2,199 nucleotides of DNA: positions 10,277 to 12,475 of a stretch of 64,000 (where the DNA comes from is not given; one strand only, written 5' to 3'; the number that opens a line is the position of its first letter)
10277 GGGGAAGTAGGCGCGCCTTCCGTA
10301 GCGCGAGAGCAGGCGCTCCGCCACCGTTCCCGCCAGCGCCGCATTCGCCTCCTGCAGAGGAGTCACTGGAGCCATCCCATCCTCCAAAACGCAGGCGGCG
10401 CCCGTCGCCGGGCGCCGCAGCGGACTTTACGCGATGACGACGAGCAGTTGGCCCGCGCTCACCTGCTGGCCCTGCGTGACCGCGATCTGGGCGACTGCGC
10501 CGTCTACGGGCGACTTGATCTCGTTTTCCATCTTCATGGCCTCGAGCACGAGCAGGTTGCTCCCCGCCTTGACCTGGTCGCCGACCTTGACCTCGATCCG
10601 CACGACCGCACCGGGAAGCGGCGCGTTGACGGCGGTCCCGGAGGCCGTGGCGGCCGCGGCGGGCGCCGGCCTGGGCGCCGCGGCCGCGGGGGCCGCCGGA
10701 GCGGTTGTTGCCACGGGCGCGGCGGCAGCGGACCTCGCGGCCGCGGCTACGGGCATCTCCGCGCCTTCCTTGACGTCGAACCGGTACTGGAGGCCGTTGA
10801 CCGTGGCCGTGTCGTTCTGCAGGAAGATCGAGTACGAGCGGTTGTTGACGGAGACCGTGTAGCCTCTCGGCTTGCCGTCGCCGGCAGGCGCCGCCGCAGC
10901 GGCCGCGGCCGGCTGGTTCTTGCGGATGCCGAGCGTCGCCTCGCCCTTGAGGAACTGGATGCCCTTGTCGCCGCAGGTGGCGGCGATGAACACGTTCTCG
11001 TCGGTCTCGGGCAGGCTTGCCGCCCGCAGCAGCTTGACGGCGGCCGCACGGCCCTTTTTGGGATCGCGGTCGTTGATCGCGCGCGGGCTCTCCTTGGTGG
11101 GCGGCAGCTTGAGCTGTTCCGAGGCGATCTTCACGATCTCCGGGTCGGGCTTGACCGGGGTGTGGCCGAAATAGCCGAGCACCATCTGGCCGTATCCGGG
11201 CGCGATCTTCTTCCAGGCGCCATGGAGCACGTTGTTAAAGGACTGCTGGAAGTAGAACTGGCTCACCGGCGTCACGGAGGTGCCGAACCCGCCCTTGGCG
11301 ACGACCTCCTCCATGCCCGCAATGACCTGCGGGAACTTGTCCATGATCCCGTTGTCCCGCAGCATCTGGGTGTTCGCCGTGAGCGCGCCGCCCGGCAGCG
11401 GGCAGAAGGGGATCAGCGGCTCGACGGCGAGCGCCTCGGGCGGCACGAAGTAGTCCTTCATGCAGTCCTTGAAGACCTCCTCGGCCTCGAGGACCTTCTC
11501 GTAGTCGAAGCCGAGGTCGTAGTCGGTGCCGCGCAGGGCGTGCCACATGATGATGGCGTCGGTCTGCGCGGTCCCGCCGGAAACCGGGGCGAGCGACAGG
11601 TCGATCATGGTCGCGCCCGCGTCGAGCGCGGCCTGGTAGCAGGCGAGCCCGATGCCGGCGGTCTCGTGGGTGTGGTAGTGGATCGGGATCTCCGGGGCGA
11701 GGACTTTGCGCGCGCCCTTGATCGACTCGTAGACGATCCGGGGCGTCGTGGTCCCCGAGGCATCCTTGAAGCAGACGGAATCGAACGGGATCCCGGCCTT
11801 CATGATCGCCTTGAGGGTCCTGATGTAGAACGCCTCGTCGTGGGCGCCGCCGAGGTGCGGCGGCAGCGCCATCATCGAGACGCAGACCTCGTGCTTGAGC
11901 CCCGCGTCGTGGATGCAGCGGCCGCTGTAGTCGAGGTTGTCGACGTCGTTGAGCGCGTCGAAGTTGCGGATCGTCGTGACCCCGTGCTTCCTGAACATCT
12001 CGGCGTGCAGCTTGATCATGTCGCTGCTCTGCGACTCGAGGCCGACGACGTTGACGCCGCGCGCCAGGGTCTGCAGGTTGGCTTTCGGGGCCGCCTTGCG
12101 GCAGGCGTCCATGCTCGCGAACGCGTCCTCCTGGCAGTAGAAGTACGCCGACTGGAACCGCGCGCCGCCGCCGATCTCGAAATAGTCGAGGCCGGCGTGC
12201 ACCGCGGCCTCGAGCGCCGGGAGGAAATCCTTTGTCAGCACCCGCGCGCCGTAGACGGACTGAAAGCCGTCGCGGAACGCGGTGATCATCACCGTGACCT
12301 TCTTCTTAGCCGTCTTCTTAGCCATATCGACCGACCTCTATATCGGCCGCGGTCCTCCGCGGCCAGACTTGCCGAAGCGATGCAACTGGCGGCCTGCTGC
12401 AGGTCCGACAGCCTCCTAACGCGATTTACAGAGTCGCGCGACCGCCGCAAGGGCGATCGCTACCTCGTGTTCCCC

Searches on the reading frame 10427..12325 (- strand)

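Call 43: search_protein_families(library=ncbifam, proteins=[window:10427-12325:-], max_evalue=1e-10)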
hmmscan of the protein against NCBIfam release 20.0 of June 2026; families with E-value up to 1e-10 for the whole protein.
window:10427-12325:- (632 aa): 19 families
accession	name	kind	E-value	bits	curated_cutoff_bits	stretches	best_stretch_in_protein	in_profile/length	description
NF006761.0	PRK09282.1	domain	1.9e-93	313.9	402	1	8-631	2-589/591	pyruvate carboxylase subunit B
TIGR01108.1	oadA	equivalog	4.2e-92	309.5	756.5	1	16-628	5-582/582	sodium-extruding oxaloacetate decarboxylase subunit alpha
NF010643.0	PRK14040.1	subfamily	2.6e-76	257.4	892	1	7-631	4-594/595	oxaloacetate decarboxylase subunit alpha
NF009554.0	PRK12999.1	equivalog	3.4e-74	250.4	965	2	6-358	530-882/1147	pyruvate carboxylase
NF008985.0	PRK12331.1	equivalog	7.6e-64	216.1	718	1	8-399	2-389/465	oxaloacetate decarboxylase subunit alpha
NF010644.0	PRK14041.1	equivalog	2.3e-62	211.2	734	1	9-464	2-442/467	pyruvate carboxylase subunit B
TIGR01235.1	pyruv_carbox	equivalog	1.2e-61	208.5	1114.45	2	6-355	527-876/1143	pyruvate carboxylase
NF008984.0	PRK12330.1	equivalog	2.5e-60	204.7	827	1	7-478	3-469/500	methylmalonyl-CoA carboxytransferase subunit 5S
NF010645.0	PRK14042.1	equivalog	1.4e-58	199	1182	2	14-393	8-380/596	pyruvate carboxylase subunit B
NF009231.0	PRK12581.1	equivalog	1.2e-49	169.1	954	1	7-394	10-393/468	oxaloacetate decarboxylase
NF004173.0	PRK05641.1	equivalog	7.1e-27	94.9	199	1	513-630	33-151/153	putative acetyl-CoA carboxylase biotin carboxyl carrier protein subunit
NF005117.0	PRK06549.1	equivalog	5.4e-26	91.7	159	1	507-631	7-129/130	acetyl-CoA carboxylase biotin carboxyl carrier protein subunit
NF047903.1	MmDecMmdC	equivalog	2.5e-22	79.7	200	1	507-631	6-131/132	methylmalonyl-CoA decarboxylase subunit gamma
TIGR02712.1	urea_carbox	equivalog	1.1e-16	59.8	1303.85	1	490-631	1069-1200/1201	urea carboxylase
NF006079.0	PRK08225.1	equivalog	2.3e-12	46.8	95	1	565-631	3-69/70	acetyl-CoA carboxylase biotin carboxyl carrier protein subunit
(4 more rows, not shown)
